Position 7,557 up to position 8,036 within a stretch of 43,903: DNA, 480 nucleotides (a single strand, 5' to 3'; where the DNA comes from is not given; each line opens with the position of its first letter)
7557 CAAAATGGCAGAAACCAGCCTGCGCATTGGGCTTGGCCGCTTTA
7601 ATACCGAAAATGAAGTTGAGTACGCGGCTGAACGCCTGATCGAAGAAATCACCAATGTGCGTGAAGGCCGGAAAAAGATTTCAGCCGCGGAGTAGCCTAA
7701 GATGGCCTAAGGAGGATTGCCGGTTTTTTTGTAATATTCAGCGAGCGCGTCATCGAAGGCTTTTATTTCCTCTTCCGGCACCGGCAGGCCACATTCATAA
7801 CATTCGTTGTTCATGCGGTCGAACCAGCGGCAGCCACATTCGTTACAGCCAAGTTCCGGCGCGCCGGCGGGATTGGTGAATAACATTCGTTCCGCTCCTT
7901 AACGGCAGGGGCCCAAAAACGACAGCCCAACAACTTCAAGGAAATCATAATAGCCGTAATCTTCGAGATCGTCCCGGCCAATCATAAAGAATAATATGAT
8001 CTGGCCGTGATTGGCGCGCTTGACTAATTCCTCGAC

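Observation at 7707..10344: Three-gene operon: OYE-FAD oxidoreductase with Cys-to-Ser in its Fe-S motif, an unknown 150-aa protein, and a 59-aa Cys-rich ORF missed by the ORF track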

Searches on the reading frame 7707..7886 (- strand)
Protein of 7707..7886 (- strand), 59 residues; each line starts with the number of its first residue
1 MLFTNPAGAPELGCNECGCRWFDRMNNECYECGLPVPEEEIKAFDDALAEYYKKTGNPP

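Call 3: search_protein_families(library=pfam, proteins=[window:7707-7886:-], max_evalue=1)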
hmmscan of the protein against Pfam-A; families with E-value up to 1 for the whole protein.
window:7707-7886:- (59 aa): 2 families
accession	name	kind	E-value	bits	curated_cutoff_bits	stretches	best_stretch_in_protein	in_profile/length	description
PF12373.13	Msg2_C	-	0.0035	17.2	25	1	35-46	13-24/30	Major surface glycoprotein 2 C terminal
PF01907.25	Ribosomal_L37e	-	0.023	15.2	27.6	1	14-35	18-39/53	Ribosomal protein L37e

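Call 4: search_protein_families(library=ncbifam, proteins=[window:7707-7886:-], max_evalue=1)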
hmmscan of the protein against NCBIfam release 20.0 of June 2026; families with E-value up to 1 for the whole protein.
window:7707-7886:- (59 aa): 0 families

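Call 7: find_homologous_proteins(query=window:7707-7886:-, max_evalue=1)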
Query window:7707-7886:- (59 aa): 274 proteins with E <= 1 among 274 candidates; the best 120 are listed.
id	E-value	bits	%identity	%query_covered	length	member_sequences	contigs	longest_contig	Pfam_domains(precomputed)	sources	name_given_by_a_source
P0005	1.3e-33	131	92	100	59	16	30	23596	-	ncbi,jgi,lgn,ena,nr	ncbi:MAG: cysteine protease [Rhodospirillaceae bacterium]|jgi:hypothetical protein|nr:cysteine prote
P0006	7.1e-30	120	86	100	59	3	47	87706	-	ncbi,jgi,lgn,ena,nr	ncbi:MAG: cysteine protease [Rhodospirillaceae bacterium]|jgi:hypothetical protein|nr:cysteine prote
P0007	2.7e-28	115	83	100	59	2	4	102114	-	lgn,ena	-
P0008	2.4e-26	108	78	100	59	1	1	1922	-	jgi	jgi:hypothetical protein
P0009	1.4e-22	97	69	100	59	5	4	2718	-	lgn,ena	-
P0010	2.4e-22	96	71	100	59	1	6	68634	-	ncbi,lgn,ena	-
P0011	8.5e-22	94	71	95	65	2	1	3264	-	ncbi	-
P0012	1.1e-21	94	70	92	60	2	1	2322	-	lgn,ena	-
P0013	1.8e-21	93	73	93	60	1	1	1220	-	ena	-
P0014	2.1e-21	93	64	100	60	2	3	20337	-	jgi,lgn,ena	-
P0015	1.1e-20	91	64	100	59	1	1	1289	-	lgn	-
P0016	1.3e-20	90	69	93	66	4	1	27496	-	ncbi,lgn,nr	ncbi:MAG: cysteine protease [Betaproteobacteria bacterium]|nr:cysteine protease [Betaproteobacteria 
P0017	2.9e-20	89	65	97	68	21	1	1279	-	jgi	jgi:hypothetical protein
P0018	3.1e-20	89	65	97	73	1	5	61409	-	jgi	jgi:hypothetical protein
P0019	3.3e-20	89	75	81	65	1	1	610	-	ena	-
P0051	5.3e-18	82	69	76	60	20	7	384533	-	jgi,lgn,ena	-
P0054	7.6e-18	82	67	86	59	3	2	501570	-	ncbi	-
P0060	1.1e-17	81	65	86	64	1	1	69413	-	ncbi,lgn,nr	ncbi:MAG: cysteine protease [Alphaproteobacteria bacterium]|nr:cysteine protease [Alphaproteobacteri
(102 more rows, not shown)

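Call 12: find_encoding_contigs(protein=P0054, flank=7000, max_places=2)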
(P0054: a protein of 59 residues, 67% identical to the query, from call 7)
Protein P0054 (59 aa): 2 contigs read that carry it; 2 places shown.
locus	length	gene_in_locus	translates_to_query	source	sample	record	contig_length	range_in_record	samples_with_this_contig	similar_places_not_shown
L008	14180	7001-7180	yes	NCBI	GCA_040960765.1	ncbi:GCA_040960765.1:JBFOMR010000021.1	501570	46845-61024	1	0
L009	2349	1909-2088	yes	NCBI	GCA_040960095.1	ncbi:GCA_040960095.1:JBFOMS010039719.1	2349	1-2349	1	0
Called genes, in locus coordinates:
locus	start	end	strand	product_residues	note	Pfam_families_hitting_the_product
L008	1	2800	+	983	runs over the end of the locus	PF00072:Response_reg, PF01590:GAF, PF13185:GAF_2, PF13492:GAF_3, PF13185:GAF_2, PF01590:GAF, PF00990:GGDEF, PF00563:EAL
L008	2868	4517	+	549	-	PF00501:AMP-binding, PF13193:AMP-binding_C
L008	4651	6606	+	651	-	PF00724:Oxidored_FMN, PF00890:FAD_binding_2 (weak), PF03486:HI0933_like (weak), PF07992:Pyr_redox_2, PF12831:FAD_oxidored (weak), PF13450:NAD_binding_8, PF00070:Pyr_redox, PF13450:NAD_binding_8 (weak), +8 more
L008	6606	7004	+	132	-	-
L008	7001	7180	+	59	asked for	-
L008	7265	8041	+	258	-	PF21352:Zn_ribbon_Thio2, PF00085:Thioredoxin, PF04756:OST3_OST6 (weak), PF13098:Thioredoxin_2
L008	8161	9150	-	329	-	PF04909:Amidohydro_2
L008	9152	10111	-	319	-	PF03401:TctC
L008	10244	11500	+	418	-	PF00696:AA_kinase, PF01842:ACT (weak), PF13840:ACT_7, PF22468:ACT_9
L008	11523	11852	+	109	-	PF13924:Lipocalin_5 (weak)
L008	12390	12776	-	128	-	-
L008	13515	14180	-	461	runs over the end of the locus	PF01042:Ribonuc_L-PSP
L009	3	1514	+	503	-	?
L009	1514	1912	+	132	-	-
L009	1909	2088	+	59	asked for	-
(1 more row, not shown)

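Call 13: find_encoding_contigs(protein=P0051, flank=7000, max_places=2)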
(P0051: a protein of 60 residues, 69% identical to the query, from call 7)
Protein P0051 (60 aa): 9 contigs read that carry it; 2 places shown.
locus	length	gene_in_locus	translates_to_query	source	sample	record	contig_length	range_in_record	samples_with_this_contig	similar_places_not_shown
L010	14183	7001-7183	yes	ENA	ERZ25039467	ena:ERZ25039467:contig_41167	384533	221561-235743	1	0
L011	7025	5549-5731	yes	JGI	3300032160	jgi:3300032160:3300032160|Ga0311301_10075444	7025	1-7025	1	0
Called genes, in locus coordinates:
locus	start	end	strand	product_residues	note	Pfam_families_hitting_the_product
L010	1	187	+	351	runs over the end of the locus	-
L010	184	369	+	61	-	-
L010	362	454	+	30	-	-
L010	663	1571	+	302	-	-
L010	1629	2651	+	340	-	PF04909:Amidohydro_2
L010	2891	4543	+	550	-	PF00501:AMP-binding, PF13193:AMP-binding_C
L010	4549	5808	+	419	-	PF00724:Oxidored_FMN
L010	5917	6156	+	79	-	-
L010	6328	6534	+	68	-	-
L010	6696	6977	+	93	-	-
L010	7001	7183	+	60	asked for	-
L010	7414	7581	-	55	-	-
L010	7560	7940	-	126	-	-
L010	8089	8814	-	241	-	PF00501:AMP-binding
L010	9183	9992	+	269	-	PF13279:4HBT_2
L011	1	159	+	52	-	?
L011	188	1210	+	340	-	PF04909:Amidohydro_2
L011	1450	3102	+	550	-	PF00501:AMP-binding, PF13193:AMP-binding_C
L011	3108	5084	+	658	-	PF00724:Oxidored_FMN, PF00070:Pyr_redox (weak), PF00890:FAD_binding_2 (weak), PF03486:HI0933_like (weak), PF07992:Pyr_redox_2, PF12831:FAD_oxidored (weak), PF13450:NAD_binding_8, PF13738:Pyr_redox_3 (weak), +6 more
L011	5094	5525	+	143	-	-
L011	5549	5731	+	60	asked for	-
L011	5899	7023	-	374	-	?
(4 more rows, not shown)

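Call 14: find_encoding_contigs(protein=P0016, flank=7000, max_places=2)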
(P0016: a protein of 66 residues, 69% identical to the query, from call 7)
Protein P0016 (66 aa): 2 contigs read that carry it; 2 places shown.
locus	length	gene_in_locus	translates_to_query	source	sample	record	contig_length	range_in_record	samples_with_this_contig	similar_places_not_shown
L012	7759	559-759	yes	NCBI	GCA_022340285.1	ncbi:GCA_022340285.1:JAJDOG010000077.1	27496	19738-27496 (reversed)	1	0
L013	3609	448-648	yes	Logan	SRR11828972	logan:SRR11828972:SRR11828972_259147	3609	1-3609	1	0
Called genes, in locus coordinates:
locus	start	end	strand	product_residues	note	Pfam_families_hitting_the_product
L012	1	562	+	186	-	?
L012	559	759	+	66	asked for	-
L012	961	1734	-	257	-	PF00950:ABC-3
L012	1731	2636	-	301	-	PF01297:ZnuA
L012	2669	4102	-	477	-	-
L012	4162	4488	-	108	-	-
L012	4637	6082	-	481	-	PF00724:Oxidored_FMN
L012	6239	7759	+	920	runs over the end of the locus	PF01494:FAD_binding_3, PF00501:AMP-binding, PF13193:AMP-binding_C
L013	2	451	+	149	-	?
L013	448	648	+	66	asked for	-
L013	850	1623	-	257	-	PF00950:ABC-3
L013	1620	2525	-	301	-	PF01297:ZnuA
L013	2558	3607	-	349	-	?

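Call 15: find_encoding_contigs(protein=P0060, flank=7000, max_places=2)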
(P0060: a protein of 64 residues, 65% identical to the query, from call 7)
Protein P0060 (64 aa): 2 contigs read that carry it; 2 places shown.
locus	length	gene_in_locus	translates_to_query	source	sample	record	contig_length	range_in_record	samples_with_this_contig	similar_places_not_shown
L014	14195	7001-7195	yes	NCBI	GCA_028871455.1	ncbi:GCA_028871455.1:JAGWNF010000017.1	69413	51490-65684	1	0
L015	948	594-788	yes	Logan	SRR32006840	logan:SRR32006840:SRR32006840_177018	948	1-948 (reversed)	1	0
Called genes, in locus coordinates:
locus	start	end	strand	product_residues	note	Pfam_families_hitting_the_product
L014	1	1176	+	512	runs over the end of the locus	PF00501:AMP-binding, PF13193:AMP-binding_C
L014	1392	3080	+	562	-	PF02129:Peptidase_S15, PF08530:PepX_C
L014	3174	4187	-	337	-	PF04909:Amidohydro_2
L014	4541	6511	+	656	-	PF00724:Oxidored_FMN, PF00070:Pyr_redox (weak), PF00890:FAD_binding_2 (weak), PF03486:HI0933_like (weak), PF07992:Pyr_redox_2, PF12831:FAD_oxidored, PF13450:NAD_binding_8, PF00070:Pyr_redox, +8 more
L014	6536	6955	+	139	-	-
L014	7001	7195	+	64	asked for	-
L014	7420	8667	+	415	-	PF06792:UPF0261, PF23189:UPF0261_C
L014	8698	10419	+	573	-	PF00890:FAD_binding_2, PF01266:DAO, PF07992:Pyr_redox_2 (faint), PF12831:FAD_oxidored (weak), PF02910:Succ_DH_flav_C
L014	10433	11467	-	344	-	PF04909:Amidohydro_2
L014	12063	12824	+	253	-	PF00392:GntR, PF07729:FCD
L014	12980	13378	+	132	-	-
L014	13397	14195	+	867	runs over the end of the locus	PF04879:Molybdop_Fe4S4, PF00384:Molybdopterin, PF01568:Molydop_binding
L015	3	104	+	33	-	?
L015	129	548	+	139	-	-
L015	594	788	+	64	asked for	-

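Call 25: find_related_loci(query=A1, collection=genome_contigs, flank=8000)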
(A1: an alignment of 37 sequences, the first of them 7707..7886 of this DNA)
Query A1 (59 aa) in genome_contigs; peptide patterns used: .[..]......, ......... (x = any residue, [..] = any of these).
273 stretches matched a pattern; 214 encode a relative of the query (tblastn E <= 1e-3); the best 80 are kept; 80 distinct loci.
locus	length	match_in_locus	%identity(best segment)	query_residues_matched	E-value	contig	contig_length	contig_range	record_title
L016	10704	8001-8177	95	1-59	2e-35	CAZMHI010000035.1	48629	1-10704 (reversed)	MAG TPA_asm: uncultured Rhodospirillaceae bacterium isolate SRP077602_co11_112 genome assembly, contig: NODE_505_length_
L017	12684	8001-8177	93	1-59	1e-34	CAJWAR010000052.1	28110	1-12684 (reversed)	MAG TPA_asm: uncultured Rhodospirillaceae bacterium isolate ERR599062_bin.37_MetaBAT_v2.12.1_MAG genome assembly, contig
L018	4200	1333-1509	92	1-59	2e-34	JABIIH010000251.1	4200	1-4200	MAG: Rhodospirillaceae bacterium isolate SI053_bin87 k141_1035425, whole genome shotgun sequence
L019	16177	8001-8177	88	1-59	4e-32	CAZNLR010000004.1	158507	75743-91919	MAG TPA_asm: uncultured Rhodospirillaceae bacterium isolate SRP200020_co5_401 genome assembly, contig: NODE_108_length_1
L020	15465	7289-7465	86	1-59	2e-31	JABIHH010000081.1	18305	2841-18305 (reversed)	MAG: Rhodospirillaceae bacterium isolate SI053_bin63 k141_1287930, whole genome shotgun sequence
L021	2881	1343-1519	71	1-59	3e-26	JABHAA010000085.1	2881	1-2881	MAG: Rhodospirillaceae bacterium isolate SI036_bin45 k141_175826, whole genome shotgun sequence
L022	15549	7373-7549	64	1-59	1e-25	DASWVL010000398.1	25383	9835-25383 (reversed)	MAG TPA_asm: Zeimonas sp. isolate SMAG_U3629 k141_444264, whole genome shotgun sequence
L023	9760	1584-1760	63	1-59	4e-25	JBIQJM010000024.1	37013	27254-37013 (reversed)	MAG: Burkholderiales bacterium isolate mag.9f NODE_1525_length_37013, whole genome shotgun sequence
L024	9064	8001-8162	69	1-54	4e-25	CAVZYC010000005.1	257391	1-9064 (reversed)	MAG: Candidatus Acidoferrales bacterium isolate MFD01828.bin.1.81 genome assembly, contig: contig_40701, whole genome sh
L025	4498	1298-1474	63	1-59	6e-25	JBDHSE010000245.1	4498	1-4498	MAG: Ideonella sp. isolate AS-MESO-3CA.299 NODE_76318_length_4498_cov_6.387243, whole genome shotgun sequence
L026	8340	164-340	63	1-59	3e-24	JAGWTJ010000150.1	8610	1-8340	MAG: Burkholderiales bacterium isolate REEB370 contig-150_9095, whole genome shotgun sequence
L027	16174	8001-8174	66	1-58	3e-24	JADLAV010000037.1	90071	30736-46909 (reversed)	MAG: Burkholderiales bacterium isolate SJ14 c_000000712777, whole genome shotgun sequence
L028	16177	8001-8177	61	1-59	4e-24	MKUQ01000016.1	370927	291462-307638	MAG: Burkholderiales bacterium 70-64 SCNpilot_expt_1000_bf_scaffold_167, whole genome shotgun sequence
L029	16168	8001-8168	66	1-56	3e-24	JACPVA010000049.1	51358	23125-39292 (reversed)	MAG: Burkholderiales bacterium isolate NC_groundwater_772_Ag_S2p5_72_13 JBCH_GD18_4_SO25_S179_scaffold_273677, whole gen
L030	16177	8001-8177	64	1-59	5e-24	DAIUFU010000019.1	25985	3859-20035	MAG TPA_asm: Burkholderiaceae bacterium isolate CTOTU46458 NODE_461_length_25985_cov_6.054956, whole genome shotgun sequ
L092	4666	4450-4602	63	1-51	4e-20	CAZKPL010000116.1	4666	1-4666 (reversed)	MAG TPA_asm: uncultured Nitrosomonas sp. isolate SRP263991_co5_92 genome assembly, contig: NODE_37365_length_4666_cov_16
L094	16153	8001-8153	59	1-51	4e-20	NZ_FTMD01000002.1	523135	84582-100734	Aromatoleum tolulyticum strain ATCC 51758, whole genome shotgun sequence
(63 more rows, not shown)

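Call 32: search_protein_families(library=pfam, proteins=[L094:4755-6872:+, L094:6891-7523:+, L094:8039-10924:+, L094:2789-4504:-, L094:1525-2733:-, L094:7567-8004:+], max_evalue=0.001)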
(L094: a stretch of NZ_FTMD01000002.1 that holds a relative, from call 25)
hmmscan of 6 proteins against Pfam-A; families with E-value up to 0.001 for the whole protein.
L094:4755-6872:+ (705 aa): 4 families
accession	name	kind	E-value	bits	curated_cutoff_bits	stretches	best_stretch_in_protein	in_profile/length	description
PF02737.24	3HCDH_N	-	5.3e-45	154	22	1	54-234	1-179/180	3-hydroxyacyl-CoA dehydrogenase, NAD binding domain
PF00378.25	ECH_1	-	2.1e-39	135.8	27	1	425-614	6-189/251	Enoyl-CoA hydratase/isomerase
PF16113.10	ECH_2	-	7.7e-33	114.8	27.2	1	425-598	1-172/335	Enoyl-CoA hydratase/isomerase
PF00725.27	3HCDH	-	6.9e-09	36.6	22.1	1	336-394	5-63/97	3-hydroxyacyl-CoA dehydrogenase, C-terminal domain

L094:6891-7523:+ (210 aa): 2 families
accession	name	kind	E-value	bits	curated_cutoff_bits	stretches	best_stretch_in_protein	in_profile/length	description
PF13279.12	4HBT_2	-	5.3e-10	40.2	25.5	1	56-177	1-122/122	Thioesterase-like superfamily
PF03061.28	4HBT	-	5.1e-07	30.3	20.6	1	88-145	25-73/79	Thioesterase superfamily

L094:8039-10924:+ (961 aa): 5 families
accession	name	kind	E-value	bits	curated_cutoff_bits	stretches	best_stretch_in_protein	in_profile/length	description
PF00196.25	GerE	-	4.5e-18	65.1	23.5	1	899-953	2-56/57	Bacterial regulatory proteins, luxR family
PF13191.12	AAA_16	-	3e-07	31.5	32.6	1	100-237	12-166/167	AAA ATPase domain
PF24883.2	NPHP3_N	-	0.00012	22.8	24.8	1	109-240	21-164/164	Nephrocystin 3, N-terminal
PF12840.13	HTH_20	-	0.00033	21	27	0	905-939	7-43/51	Helix-turn-helix domain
PF13412.12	HTH_24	-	0.00041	20.3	21.9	0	908-940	9-43/48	Winged helix-turn-helix DNA-binding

L094:2789-4504:- (571 aa): 3 families
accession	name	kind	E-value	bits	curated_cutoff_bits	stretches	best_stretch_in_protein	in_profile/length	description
PF07729.17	FCD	-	2e-19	70.7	24.3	1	429-552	1-123/125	FCD domain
PF00392.27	GntR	-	1.4e-18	66.7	27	1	359-415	2-59/64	Bacterial regulatory proteins, gntR family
PF13412.12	HTH_24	-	0.00013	21.9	21.9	1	385-410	22-47/48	Winged helix-turn-helix DNA-binding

L094:1525-2733:- (402 aa): 2 families
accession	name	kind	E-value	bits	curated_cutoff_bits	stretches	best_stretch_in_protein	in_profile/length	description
PF00108.29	Thiolase_N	-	4.4e-20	72.6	26.4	1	16-266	9-258/260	Thiolase, N-terminal domain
PF02803.24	Thiolase_C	-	3.8e-15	56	27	1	281-398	5-122/123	Thiolase, C-terminal domain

L094:7567-8004:+ (145 aa): 0 families

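Call 34: predict_structure(alignment_id=A1)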
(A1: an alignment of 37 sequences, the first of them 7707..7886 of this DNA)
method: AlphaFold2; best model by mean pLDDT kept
length: 59 residues; sequences in the alignment: 37
mean_pLDDT: 92.9   pTM: 0.75
mean pLDDT of the five models: 92.9, 90.5, 87.7, 87.5, 87.0
residues with pLDDT >= 90: 55; 70-90: 3; 50-70: 1; < 50: 0
segments of 3 or more residues with pLDDT < 50: none
pLDDT, mean of each block of 10 residues (from residue 1): 93 94 93 95 95 86
secondary structure, 60 per line:
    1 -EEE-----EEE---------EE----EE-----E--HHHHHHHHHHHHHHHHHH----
elements in order: E2-4 E10-12 H38-55

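Call 40: fold_search(model_id=the predicted structure, library=pdb)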
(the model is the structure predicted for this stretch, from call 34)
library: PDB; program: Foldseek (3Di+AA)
matches with E <= 10: 63; with E <= 0.001: 0
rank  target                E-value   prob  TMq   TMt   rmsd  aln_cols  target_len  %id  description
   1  7r7j_A                4.4e-01  0.35  0.37  0.05  10.1        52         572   21  Crystal structure of RadD with ADP (released 2022-04-13)
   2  7r7j_B                6.2e-01  0.25  0.37  0.05  10.1        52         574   21  Crystal structure of RadD with ADP (released 2022-04-13)
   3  7o4k_4                1.9e+00  0.25  0.47  0.11   5.0        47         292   19  Yeast TFIIH in the contracted state within the pre-initiation complex (released 2021-06-16)
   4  7zs9_4                2.0e+00  0.41  0.49  0.11   1.9        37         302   22  Yeast RNA polymerase II transcription pre-initiation complex with the +1 nucleosome (complex A) (released 2022-11-16)
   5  3g9y_A                2.1e+00  0.28  0.35  0.63   2.7        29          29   24  Crystal structure of the second zinc finger from ZRANB2/ZNF265 bound to 6 nt ssRNA sequence AGGUAA (released 2009-03-03)
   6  3gj4_B                2.3e+00  0.25  0.35  0.63   1.9        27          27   22  Crystal structure of human RanGDP-Nup153ZnF3 complex (released 2009-08-04)
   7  6skf_Bh               2.3e+00  0.23  0.35  0.33   4.2        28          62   28  Cryo-EM Structure of T. kodakarensis 70S ribosome (released 2020-07-29)
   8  3gj3_B                2.5e+00  0.38  0.37  0.73   1.8        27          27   22  Crystal structure of human RanGDP-Nup153ZnF2 complex (released 2009-08-04)
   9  8kg9_M                2.5e+00  0.10  0.34  0.03   9.2        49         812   24  Yeast replisome in state III (released 2023-12-06)
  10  7mnq_B                2.6e+00  0.30  0.37  0.59   1.8        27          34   18  Crystal Structure of the ZnF2 of Nucleoporin NUP358/RanBP2 in complex with Ran-GDP (released 2022-06-15)
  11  8p9a_DL               2.6e+00  0.08  0.34  0.24  11.3        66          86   20  80S yeast ribosome in complex with Methyllissoclimide (released 2024-11-27)
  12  8a3w_o                2.8e+00  0.07  0.32  0.22   9.0        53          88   21  CRYO-EM STRUCTURE OF LEISHMANIA MAJOR 80S RIBOSOME : WILD TYPE (released 2023-12-20)
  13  2gqe_MODEL_1_A        3.0e+00  0.28  0.37  0.62   1.8        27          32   22  Molecular characterization of the Ran binding zinc finger domain (released 2007-04-10)
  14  8xgc_8                3.0e+00  0.09  0.35  0.03   8.8        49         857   24  Structure of yeast replisome associated with FACT and histone hexamer, Composite map (released 2024-02-14)
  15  9i1w_Lj               3.0e+00  0.08  0.34  0.24  11.6        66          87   15  High resolution structure of the thermophilic 60S ribosomal subunit of Chaetomium thermophilum (released 2025-12-17)
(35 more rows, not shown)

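Call 49: search_dna_similar(query=window:7707-7886:-, collection=plasmids, mode=protein, max_evalue=0.001, max_rows=20)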
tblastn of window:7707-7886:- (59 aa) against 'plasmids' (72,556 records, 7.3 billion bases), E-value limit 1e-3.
No match.

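Call 53: search_protein_families(library=ncbifam, proteins=[L008:2868-4517:+, L008:8161-9150:-, L011:188-1210:+, L094:6891-7523:+, L094:4755-6872:+], max_evalue=1e-10)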
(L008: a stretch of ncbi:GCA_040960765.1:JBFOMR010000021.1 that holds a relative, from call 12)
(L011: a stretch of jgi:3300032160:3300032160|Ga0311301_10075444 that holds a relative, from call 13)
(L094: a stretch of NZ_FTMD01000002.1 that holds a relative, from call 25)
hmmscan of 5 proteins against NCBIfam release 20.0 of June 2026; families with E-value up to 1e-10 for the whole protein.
L008:2868-4517:+ (549 aa): 94 families (the best 25 are shown)
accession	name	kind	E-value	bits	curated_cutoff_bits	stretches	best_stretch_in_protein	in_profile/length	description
TIGR02275.1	DHB_AMP_lig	equivalog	1.4e-172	574.7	723.55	1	5-536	3-526/526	(2,3-dihydroxybenzoyl)adenylate synthase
NF008192.1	PRK10946.1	equivalog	2.2e-152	508.1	783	1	6-542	5-532/534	(2,3-dihydroxybenzoyl)adenylate synthase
NF004758.0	PRK06087.1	equivalog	1.1e-95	321.2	736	1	12-547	11-543/548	medium-chain fatty-acid--CoA ligase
NF004837.0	PRK06187.1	subfamily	2.9e-94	316.2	476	1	26-543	9-526/531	long-chain-fatty-acid--CoA ligase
NF006182.0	PRK08316.1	subfamily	1.1e-84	284.8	663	1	26-541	12-519/523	fatty acyl-CoA synthetase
TIGR03208.1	cyc_hxne_CoA_lg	equivalog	1.4e-81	274.8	792.3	1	19-537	16-538/538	cyclohexanecarboxylate-CoA ligase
NF005801.1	PRK07656.1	equivalog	1.1e-74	251.9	657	1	26-536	2-500/500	FadD3 family acyl-CoA ligase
NF009233.0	PRK12583.1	subfamily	7.3e-74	249.1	832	1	25-545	18-556/558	fatty acid CoA ligase family protein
NF006181.0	PRK08314.1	subfamily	5e-73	246.2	705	1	25-545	24-560/563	long-chain-fatty-acid--CoA ligase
NF004814.0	PRK06164.1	equivalog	2.1e-69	234.5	677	1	28-547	13-538/540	acyl-CoA synthetase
NF004114.0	PRK05605.1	equivalog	1.4e-67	228.3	766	2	166-542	197-572/575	long-chain-fatty-acid--CoA ligase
NF005676.0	PRK07470.1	equivalog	1.2e-66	225.4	774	1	30-542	25-532/544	acyl-CoA synthetase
NF005702.0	PRK07514.1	subfamily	3.1e-64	217.2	558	1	31-541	9-502/506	malonyl-CoA synthase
NF005714.0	PRK07529.1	subfamily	3.3e-64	217.4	632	1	48-545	61-582/640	acyl-CoA synthetase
NF004229.0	PRK05677.1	subfamily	8.6e-64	215.9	879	1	180-545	195-561/563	long-chain-fatty-acid--CoA ligase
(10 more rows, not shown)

L008:8161-9150:- (329 aa): 0 families

L011:188-1210:+ (340 aa): 0 families

L094:6891-7523:+ (210 aa): 0 families

L094:4755-6872:+ (705 aa): 77 families (the best 25 are shown)
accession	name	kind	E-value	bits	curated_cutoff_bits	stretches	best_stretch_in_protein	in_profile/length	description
NF008727.0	PRK11730.1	equivalog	2.1e-62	211.5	870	2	52-269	313-529/717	fatty acid oxidation complex subunit alpha FadB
NF008363.0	PRK11154.1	equivalog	5.6e-60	203.2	869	2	53-271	310-528/708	fatty acid oxidation complex subunit alpha FadJ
TIGR02441.1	fa_ox_alpha_mit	equivalog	2.2e-54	184.8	964.65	2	46-270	330-552/737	fatty acid oxidation complex subunit alpha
TIGR02437.1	FadB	equivalog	3.3e-51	174.5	933.55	2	54-270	315-531/714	fatty acid oxidation complex subunit alpha FadB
TIGR02440.1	FadJ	equivalog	1.9e-50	171.9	968.45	2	53-280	305-533/699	fatty acid oxidation complex subunit alpha FadJ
NF006124.0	PRK08268.1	subfamily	4.3e-47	161.2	508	1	53-269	8-224/507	3-hydroxyacyl-CoA dehydrogenase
NF004474.0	PRK05808.1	subfamily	1.2e-39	136.3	408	1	54-311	5-264/283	3-hydroxybutyryl-CoA dehydrogenase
TIGR02279.1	PaaC-3OHAcCoADH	equivalog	6.5e-38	130.8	669.4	1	54-265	7-218/503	3-hydroxyacyl-CoA dehydrogenase PaaH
NF006722.0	PRK09260.1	equivalog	2.3e-36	125.5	429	1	55-309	5-261/289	3-hydroxyacyl-CoA dehydrogenase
NF004699.0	PRK06035.1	equivalog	1.3e-35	123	500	1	53-304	4-260/294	3-hydroxyacyl-CoA dehydrogenase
NF051848.1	EnCoAHydtEchA19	equivalog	2.5e-35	122.3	400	1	416-703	1-257/258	enoyl-CoA hydratase EchA19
NF005803.0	PRK07658.1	equivalog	4.3e-33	114.8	313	1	423-613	10-194/257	enoyl-CoA hydratase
NF004475.0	PRK05809.1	subfamily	1.4e-32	113.2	394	1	415-613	4-197/260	short-chain-enoyl-CoA hydratase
NF004517.0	PRK05862.1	equivalog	3.7e-32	111.8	396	1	416-560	5-144/257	enoyl-CoA hydratase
NF042430.2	EnCoAhydt_DpgD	equivalog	1.3e-31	110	400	1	423-598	5-181/258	enoyl-CoA-hydratase DpgD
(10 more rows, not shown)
